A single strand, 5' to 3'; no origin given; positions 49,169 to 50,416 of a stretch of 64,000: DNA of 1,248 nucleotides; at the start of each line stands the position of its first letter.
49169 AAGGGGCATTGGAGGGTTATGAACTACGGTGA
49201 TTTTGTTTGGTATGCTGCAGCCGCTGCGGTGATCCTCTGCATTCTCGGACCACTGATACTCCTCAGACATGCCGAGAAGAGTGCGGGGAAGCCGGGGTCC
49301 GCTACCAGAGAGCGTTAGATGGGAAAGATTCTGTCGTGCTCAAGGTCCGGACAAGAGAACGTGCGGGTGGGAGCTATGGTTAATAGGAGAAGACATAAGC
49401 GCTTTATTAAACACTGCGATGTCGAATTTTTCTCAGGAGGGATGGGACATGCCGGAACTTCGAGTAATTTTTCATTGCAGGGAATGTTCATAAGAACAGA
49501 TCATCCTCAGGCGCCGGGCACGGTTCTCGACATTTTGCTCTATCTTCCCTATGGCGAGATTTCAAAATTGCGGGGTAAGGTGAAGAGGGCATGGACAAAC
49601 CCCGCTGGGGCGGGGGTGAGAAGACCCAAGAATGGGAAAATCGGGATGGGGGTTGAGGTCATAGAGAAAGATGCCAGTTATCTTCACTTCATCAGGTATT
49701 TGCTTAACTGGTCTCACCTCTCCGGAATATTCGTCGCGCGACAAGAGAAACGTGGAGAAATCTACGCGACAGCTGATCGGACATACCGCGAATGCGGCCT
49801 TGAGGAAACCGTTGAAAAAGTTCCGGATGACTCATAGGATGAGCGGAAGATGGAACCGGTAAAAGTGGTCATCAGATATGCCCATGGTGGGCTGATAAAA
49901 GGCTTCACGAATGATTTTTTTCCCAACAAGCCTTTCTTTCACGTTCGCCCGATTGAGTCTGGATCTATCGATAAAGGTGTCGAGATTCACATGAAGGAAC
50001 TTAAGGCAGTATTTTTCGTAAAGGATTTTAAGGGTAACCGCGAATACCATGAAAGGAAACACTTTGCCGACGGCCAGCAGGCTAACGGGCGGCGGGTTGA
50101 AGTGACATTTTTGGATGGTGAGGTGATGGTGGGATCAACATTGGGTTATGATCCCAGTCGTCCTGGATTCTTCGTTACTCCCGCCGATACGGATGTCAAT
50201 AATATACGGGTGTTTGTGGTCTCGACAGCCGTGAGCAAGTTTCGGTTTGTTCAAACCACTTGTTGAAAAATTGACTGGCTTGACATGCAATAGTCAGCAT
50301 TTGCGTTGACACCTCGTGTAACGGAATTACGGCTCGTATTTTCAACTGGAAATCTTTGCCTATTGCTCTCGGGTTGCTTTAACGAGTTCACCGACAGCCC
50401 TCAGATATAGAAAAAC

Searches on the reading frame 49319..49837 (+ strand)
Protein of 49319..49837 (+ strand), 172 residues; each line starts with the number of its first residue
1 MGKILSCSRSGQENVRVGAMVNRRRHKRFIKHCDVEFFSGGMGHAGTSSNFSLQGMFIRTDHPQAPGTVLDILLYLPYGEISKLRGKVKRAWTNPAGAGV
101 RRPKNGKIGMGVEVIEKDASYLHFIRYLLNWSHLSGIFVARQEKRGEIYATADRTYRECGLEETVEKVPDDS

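Call 3: search_protein_families(library=pfam, proteins=[window:49319-49837:+], max_evalue=1)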
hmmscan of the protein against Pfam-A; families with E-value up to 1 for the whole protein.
window:49319-49837:+ (172 aa): 1 family
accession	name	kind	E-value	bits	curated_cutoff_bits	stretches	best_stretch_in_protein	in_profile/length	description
PF07238.19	PilZ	-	1.6e-07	32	22.5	1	22-98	1-79/102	PilZ domain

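Call 4: search_protein_families(library=ncbifam, proteins=[window:49319-49837:+], max_evalue=1)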
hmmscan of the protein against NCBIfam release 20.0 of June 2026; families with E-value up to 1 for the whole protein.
window:49319-49837:+ (172 aa): 1 family
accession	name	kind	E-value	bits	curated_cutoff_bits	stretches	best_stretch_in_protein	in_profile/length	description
TIGR02266.1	gmx_TIGR02266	paralog_domain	2.9e-09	37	68.7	1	43-126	16-92/96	TIGR02266 family protein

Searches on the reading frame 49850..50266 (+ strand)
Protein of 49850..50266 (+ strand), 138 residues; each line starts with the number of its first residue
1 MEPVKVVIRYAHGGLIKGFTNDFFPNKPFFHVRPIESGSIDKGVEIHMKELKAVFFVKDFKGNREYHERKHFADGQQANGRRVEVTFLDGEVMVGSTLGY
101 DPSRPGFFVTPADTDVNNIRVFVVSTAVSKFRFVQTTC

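Call 3: search_protein_families(library=pfam, proteins=[window:49850-50266:+], max_evalue=1)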
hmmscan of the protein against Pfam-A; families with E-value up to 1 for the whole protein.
window:49850-50266:+ (138 aa): 1 family
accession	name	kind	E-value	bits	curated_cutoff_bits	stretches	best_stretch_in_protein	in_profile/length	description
PF22478.1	DUF6982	-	7.2e-29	101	24.5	1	4-133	3-132/134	Family of unknown function (DUF6982)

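Call 4: search_protein_families(library=ncbifam, proteins=[window:49850-50266:+], max_evalue=1)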
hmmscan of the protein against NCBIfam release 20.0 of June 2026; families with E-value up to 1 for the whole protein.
window:49850-50266:+ (138 aa): 0 families
